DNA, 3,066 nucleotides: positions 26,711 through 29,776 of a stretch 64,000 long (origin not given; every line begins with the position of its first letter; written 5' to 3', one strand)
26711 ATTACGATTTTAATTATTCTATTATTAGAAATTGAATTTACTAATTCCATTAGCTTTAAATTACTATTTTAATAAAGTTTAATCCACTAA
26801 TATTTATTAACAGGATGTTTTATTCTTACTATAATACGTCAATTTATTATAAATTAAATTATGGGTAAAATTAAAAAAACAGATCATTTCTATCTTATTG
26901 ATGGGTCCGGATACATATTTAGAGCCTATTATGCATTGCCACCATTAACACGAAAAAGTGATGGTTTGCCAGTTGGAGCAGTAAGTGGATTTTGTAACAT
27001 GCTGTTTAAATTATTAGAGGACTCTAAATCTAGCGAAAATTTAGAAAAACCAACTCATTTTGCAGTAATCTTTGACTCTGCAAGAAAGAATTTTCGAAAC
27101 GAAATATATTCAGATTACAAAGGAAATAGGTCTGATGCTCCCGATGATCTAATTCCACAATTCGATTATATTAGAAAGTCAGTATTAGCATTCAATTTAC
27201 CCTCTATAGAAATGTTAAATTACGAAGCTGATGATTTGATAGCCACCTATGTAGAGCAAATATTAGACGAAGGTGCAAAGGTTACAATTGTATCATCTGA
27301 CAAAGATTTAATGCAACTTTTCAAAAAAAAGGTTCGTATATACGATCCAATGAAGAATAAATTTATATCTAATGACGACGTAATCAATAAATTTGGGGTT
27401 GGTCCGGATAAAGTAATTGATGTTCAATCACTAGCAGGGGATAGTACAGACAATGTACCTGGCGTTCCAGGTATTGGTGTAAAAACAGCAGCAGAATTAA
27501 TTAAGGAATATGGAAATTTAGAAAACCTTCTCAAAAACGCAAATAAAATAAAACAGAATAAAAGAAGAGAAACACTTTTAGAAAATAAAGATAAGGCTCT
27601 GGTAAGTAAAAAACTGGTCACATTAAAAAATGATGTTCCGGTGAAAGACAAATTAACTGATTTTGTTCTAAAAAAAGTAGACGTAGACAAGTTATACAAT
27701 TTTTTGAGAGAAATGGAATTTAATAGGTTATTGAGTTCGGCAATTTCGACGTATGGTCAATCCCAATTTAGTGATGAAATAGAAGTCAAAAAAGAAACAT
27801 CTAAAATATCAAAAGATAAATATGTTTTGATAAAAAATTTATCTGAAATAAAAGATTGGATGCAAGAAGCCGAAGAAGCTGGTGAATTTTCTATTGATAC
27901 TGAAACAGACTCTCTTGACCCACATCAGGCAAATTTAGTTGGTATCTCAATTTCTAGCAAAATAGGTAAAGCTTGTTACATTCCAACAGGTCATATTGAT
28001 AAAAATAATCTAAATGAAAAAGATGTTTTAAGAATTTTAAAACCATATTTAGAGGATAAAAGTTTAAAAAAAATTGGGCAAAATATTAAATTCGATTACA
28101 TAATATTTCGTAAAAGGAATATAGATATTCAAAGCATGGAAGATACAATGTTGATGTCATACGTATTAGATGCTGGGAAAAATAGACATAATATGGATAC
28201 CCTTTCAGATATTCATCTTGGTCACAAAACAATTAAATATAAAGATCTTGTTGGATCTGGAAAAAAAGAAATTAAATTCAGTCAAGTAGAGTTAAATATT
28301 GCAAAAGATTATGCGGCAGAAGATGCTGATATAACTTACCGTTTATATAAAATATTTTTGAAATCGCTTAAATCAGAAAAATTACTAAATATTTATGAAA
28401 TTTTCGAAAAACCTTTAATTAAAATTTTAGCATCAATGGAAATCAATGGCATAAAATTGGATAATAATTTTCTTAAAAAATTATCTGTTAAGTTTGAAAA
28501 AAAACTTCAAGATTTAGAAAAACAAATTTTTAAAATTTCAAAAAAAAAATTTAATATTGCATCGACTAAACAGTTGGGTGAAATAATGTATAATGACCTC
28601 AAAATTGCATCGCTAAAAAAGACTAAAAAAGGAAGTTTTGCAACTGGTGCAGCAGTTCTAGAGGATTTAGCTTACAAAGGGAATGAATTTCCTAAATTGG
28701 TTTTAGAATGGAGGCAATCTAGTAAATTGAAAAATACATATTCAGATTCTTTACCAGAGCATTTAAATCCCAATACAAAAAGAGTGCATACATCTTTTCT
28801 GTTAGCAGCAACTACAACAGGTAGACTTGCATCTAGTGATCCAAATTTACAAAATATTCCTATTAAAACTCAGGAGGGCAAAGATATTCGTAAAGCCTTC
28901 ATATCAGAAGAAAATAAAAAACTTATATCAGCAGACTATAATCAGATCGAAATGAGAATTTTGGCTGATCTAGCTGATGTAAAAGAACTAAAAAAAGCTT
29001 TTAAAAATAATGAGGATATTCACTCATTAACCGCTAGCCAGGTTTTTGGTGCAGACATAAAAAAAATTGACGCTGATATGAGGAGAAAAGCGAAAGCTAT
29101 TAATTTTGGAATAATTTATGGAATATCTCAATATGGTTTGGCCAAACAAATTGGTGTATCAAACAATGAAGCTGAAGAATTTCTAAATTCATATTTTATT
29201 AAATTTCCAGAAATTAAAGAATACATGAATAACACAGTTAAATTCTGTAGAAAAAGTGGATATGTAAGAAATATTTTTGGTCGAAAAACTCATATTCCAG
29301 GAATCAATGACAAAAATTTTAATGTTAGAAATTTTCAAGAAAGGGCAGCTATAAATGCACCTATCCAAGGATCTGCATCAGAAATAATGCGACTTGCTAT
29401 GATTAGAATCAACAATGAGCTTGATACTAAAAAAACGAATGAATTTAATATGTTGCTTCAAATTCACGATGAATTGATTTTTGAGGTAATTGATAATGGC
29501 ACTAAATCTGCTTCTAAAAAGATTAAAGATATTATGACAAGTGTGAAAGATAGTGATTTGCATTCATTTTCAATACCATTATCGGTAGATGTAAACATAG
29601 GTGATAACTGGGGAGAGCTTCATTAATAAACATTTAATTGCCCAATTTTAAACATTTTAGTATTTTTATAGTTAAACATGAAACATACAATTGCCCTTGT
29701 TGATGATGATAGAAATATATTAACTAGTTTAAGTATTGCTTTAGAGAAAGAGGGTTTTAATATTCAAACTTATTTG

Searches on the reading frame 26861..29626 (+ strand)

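Call 31: search_protein_families(library=pfam, proteins=[window:26861-29626:+], max_evalue=0.00001)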
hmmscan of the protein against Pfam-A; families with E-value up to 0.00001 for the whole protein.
window:26861-29626:+ (921 aa): 5 families
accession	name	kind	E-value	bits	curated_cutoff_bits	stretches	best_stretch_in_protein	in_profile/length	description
PF00476.26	DNA_pol_A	-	1.1e-145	485.8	34.3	1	537-919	3-381/381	DNA polymerase family A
PF02739.22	5_3_exonuc_N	-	2.3e-52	177.5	34.3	1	10-179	2-164/164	5'-3' exonuclease, N-terminal resolvase-like domain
PF01612.26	DNA_pol_A_exo1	-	2e-33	116.1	23.6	1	321-503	1-172/173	3'-5' exonuclease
PF01367.25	5_3_exonuc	-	3.8e-32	111.1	40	1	180-274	1-95/97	5'-3' exonuclease, C-terminal SAM fold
PF22619.2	DNA_polI_exo1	-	2.9e-08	34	27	1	348-469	4-117/140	DNA polymerase I, ribonuclease H-like domain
